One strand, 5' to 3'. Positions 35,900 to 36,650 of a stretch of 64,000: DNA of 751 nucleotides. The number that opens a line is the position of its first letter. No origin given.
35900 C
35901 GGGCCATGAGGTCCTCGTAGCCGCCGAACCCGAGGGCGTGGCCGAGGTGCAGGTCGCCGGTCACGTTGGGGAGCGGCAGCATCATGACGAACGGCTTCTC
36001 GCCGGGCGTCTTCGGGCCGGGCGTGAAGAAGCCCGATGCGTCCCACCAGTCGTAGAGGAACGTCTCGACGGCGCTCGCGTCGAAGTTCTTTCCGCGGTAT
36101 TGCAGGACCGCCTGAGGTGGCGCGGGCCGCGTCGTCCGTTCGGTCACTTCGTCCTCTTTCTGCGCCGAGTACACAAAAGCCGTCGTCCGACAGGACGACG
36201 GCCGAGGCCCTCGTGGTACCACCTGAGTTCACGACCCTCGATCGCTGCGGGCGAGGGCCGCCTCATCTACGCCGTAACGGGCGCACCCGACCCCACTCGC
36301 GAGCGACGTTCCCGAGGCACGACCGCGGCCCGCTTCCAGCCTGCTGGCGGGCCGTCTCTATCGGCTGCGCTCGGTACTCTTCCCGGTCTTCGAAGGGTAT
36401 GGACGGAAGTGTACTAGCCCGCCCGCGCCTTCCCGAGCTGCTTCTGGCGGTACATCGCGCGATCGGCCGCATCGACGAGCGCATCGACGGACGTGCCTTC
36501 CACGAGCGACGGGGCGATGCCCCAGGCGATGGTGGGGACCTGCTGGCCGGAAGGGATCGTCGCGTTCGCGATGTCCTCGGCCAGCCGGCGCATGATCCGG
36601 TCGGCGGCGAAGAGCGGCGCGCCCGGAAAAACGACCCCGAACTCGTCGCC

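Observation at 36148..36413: Candidate T-box riboswitch in the 266-nt valS leader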

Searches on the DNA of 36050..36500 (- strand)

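Call 4: search_rna_families(source=window, start=36050, end=36500, threshold=evalue, max_evalue=10, show_alignments=5)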
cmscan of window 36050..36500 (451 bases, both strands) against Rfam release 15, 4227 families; matches with E-value up to 10: 2.
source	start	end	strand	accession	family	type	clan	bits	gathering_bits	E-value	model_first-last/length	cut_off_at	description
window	36188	36399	-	RF00230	T-box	Cis-reg; leader;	-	49.1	93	6.7e-10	1-219/219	no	T-box leader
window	36239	36284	+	RF02793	asR3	Gene; antisense;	-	15.6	46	3.5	1-57/57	no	Pyrobaculum asRNA3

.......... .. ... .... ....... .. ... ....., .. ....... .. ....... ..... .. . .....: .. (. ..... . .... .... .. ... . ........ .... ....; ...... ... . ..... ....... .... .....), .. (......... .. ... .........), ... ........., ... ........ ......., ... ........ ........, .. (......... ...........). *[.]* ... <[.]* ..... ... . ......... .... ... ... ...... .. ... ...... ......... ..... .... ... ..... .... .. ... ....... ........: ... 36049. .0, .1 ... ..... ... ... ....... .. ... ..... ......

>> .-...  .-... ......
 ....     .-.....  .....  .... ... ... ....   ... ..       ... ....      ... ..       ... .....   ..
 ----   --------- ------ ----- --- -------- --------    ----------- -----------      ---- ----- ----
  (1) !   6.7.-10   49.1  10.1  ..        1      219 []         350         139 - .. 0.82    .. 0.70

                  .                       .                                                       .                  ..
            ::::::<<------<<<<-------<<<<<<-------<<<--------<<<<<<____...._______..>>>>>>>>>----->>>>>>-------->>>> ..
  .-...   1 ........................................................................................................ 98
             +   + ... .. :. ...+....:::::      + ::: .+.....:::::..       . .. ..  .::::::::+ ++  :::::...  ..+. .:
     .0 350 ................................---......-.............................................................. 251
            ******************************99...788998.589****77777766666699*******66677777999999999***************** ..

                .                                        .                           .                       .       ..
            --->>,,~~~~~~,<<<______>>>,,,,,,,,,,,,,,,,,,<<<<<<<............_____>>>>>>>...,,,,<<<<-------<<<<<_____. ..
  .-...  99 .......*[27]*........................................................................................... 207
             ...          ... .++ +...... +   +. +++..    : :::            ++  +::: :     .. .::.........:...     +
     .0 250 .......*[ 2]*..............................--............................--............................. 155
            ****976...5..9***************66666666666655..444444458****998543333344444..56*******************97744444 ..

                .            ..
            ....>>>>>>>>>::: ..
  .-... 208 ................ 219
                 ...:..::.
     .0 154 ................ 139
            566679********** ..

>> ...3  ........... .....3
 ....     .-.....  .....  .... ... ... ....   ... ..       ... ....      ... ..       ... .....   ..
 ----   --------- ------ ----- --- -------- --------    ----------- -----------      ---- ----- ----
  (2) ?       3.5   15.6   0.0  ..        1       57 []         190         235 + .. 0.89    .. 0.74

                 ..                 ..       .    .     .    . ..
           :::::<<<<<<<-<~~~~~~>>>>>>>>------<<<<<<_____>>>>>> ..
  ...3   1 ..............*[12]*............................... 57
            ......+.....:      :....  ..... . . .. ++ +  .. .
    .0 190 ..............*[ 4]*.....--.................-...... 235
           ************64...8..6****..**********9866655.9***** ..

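Call 35: build_rna_model(alignment_id=A2, structure=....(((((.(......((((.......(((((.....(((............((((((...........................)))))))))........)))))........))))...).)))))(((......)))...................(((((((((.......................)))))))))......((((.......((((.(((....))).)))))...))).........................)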
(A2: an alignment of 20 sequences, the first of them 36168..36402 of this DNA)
Model R1 built from alignment A2 (20 sequences, 271 columns); structure: as given.
model positions 223; base pairs 45; branch points 3; effective number of sequences 2.31; information 0.589 bits per position. Calibrated on 0.2 Mb of random sequence (short: E-values are rough).
structure used (alignment columns):
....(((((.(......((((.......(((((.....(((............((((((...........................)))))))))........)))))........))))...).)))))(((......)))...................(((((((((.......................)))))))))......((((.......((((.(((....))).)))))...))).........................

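Call 36: search_with_rna_model(model_id=R1, sources=[window, L001, L002, L003, L004, L005, L006, L007, L008, L009, L010, L011, L012, L013, L014, L015, L016, L017, L018, L019, L020, L021, L022, L023, L024, L025, L026, L027, L028, L029, L030, L031, L032, L033, L034, L035, L036, L037, L038], max_evalue=1, make_alignment=true)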
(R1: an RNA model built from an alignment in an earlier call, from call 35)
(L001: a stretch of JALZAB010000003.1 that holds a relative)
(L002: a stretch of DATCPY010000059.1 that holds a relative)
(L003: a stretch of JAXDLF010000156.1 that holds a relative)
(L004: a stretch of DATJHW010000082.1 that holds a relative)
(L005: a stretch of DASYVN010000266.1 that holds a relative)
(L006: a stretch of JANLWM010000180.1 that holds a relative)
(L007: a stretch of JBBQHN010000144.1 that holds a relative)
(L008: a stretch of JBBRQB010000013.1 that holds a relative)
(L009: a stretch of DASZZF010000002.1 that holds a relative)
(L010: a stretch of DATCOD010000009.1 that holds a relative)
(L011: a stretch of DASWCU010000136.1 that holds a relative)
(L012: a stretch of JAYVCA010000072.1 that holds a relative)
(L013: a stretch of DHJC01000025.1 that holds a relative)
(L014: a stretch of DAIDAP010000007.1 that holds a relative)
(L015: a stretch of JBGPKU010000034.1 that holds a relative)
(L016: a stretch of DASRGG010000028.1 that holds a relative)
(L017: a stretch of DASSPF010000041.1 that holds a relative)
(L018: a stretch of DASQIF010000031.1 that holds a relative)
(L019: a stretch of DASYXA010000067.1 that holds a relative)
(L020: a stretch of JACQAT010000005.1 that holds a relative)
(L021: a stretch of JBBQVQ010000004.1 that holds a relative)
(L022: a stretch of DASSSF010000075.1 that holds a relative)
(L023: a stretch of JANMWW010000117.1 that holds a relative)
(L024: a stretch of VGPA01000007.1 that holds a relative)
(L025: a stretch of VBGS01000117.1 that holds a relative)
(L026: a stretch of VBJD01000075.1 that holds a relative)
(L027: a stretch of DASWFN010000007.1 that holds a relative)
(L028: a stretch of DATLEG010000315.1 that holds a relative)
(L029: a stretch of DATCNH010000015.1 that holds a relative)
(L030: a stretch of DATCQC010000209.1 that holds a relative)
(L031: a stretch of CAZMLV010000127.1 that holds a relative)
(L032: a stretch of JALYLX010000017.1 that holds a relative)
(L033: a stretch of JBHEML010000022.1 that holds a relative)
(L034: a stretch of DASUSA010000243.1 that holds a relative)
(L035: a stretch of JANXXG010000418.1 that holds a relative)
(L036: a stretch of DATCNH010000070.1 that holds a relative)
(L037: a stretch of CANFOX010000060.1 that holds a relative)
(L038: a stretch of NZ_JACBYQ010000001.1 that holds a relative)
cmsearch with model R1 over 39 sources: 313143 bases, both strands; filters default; matches with E-value up to 1: 54.
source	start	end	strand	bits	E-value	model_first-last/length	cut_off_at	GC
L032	2747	2971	+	221.1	2.4e-63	1-223/223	no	0.67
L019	2733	2962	+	211.5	1.6e-60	1-223/223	no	0.67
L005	2758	2980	+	208.1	1.6e-59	1-223/223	no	0.69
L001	2737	2968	+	206.9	3.5e-59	1-223/223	no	0.69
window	36168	36402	-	199.8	4.4e-57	1-223/223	no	0.68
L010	2750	2970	+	199.5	5.5e-57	1-223/223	no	0.67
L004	2753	2975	+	196.9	3.1e-56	1-223/223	no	0.7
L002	2735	2967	+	194.5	1.6e-55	1-223/223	no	0.62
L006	298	555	+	190.1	3.1e-54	1-223/223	no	0.66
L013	2765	2980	+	186.4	3.8e-53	1-223/223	no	0.68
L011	2748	2984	+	181.5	1.1e-51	1-223/223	no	0.73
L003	450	673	+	181.2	1.3e-51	1-223/223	no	0.67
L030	2752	2972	+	180.4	2.3e-51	1-223/223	no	0.68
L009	2730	2962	+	175.6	5.8e-50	1-223/223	no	0.7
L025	2743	2963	+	157.6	1.2e-44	1-223/223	no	0.69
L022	2756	2975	+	150.7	1.2e-42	1-223/223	no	0.72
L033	2783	3003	+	133.2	1.8e-37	1-223/223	no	0.71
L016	2747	2966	+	133.1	1.9e-37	1-223/223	no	0.72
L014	2727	2943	+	125.4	3.5e-35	1-223/223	no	0.7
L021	1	212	+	119.6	1.8e-33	9-223/223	5'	0.7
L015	2753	2939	+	82.1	2e-22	1-223/223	no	0.64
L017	2788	2955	+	82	2.1e-22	1-223/223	no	0.68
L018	2796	2965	+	81.6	2.9e-22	1-223/223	no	0.66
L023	1636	1822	+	80.2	7.5e-22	1-223/223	no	0.65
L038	9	187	-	21.3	0.00016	1-223/223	no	0.65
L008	2859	2965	+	17.8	0.0018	1-223/223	no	0.67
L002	590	779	-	17.7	0.0019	1-223/223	no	0.66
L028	1875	1984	-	15.4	0.0092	1-223/223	no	0.66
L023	2916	3045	+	13.5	0.034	1-223/223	no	0.67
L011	2362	2479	+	13.4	0.034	1-223/223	no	0.73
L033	5660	5808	+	13.2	0.041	1-223/223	no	0.68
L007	1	134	+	13.1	0.043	103-223/223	5'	0.69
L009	6355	6476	+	13.1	0.044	1-223/223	no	0.68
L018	3031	3127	-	12.7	0.057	1-223/223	no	0.66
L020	2821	2974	+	12.4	0.068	1-223/223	no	0.66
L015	3036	3124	-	12.2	0.077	1-223/223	no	0.66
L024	1807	1949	+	11.7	0.11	1-223/223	no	0.72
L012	230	375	+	11.7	0.11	1-223/223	no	0.72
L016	1378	1510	-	11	0.18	1-223/223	no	0.74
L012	2817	2972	+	10.4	0.27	1-223/223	no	0.66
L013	6171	6296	+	10.3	0.29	1-223/223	no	0.64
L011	5819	5839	-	10.2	0.31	176-196/223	no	0.9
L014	3037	3179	-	10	0.35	1-223/223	no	0.7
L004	2061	2189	-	9.8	0.41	1-223/223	no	0.71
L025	3024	3170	-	9.7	0.42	1-223/223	no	0.63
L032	757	886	+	9.7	0.42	1-223/223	no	0.7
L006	2077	2213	+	9.7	0.44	1-223/223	no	0.63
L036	2177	2258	-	9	0.67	7-111/223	no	0.7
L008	2038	2154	-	8.9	0.73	1-223/223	no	0.7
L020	4447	4577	+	8.9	0.75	1-223/223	no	0.67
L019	128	246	+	8.8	0.81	1-223/223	no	0.71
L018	7766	7893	+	8.5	0.96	1-223/223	no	0.71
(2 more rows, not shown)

Alignment A3: 54 matches aligned to the model, 454 columns, each read 5' to 3' on its own strand. Consensus structure (alignment columns), stored with it:
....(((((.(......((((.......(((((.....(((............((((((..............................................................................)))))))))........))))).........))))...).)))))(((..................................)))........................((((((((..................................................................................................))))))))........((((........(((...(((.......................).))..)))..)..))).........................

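Call 37: search_with_rna_model(model_id=R1, sources=[window, L001, L002, L003, L004, L005, L006, L009, L010, L011, L013, L014, L015, L016, L017, L018, L019, L021, L022, L023, L025, L030, L032, L033], max_evalue=1e-15, make_alignment=true)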
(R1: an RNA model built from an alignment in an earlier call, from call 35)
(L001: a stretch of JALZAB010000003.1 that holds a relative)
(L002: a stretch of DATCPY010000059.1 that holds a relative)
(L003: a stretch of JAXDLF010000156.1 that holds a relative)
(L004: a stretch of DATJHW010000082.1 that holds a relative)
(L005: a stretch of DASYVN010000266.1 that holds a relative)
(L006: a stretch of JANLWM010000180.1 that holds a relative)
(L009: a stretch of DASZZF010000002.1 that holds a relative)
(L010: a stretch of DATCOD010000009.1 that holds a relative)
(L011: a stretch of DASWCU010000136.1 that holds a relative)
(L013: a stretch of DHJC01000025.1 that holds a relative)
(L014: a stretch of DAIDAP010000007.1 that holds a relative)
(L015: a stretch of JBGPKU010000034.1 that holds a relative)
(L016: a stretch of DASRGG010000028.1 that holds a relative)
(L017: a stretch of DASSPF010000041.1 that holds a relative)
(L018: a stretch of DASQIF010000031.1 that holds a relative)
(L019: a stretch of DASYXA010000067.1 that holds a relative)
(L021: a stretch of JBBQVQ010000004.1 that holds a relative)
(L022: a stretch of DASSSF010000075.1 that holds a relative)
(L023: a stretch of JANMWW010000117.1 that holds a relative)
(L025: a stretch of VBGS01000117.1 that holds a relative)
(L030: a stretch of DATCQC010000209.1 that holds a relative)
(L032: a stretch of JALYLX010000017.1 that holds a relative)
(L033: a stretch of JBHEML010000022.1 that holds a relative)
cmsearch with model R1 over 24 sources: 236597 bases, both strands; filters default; matches with E-value up to 1e-15: 24.
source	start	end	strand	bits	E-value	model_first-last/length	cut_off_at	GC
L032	2747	2971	+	221.1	1.8e-63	1-223/223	no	0.67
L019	2733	2962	+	211.5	1.2e-60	1-223/223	no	0.67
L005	2758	2980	+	208.1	1.2e-59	1-223/223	no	0.69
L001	2737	2968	+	206.9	2.7e-59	1-223/223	no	0.69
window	36168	36402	-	199.8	3.3e-57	1-223/223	no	0.68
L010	2750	2970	+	199.5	4.2e-57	1-223/223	no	0.67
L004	2753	2975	+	196.9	2.4e-56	1-223/223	no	0.7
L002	2735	2967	+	194.5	1.2e-55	1-223/223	no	0.62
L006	298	555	+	190.1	2.3e-54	1-223/223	no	0.66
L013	2765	2980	+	186.4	2.8e-53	1-223/223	no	0.68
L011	2748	2984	+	181.5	8e-52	1-223/223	no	0.73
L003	450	673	+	181.2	9.7e-52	1-223/223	no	0.67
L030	2752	2972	+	180.4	1.7e-51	1-223/223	no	0.68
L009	2730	2962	+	175.6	4.4e-50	1-223/223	no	0.7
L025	2743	2963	+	157.6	9.2e-45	1-223/223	no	0.69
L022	2756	2975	+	150.7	9.3e-43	1-223/223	no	0.72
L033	2783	3003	+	133.2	1.4e-37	1-223/223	no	0.71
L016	2747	2966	+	133.1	1.4e-37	1-223/223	no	0.72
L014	2727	2943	+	125.4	2.7e-35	1-223/223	no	0.7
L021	1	212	+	119.6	1.3e-33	9-223/223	5'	0.7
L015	2753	2939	+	82.1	1.5e-22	1-223/223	no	0.64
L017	2788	2955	+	82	1.6e-22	1-223/223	no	0.68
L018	2796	2965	+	81.6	2.2e-22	1-223/223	no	0.66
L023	1636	1822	+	80.2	5.7e-22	1-223/223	no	0.65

Alignment A4: 24 matches aligned to the model, 306 columns, each read 5' to 3' on its own strand. Consensus structure (alignment columns), stored with it:
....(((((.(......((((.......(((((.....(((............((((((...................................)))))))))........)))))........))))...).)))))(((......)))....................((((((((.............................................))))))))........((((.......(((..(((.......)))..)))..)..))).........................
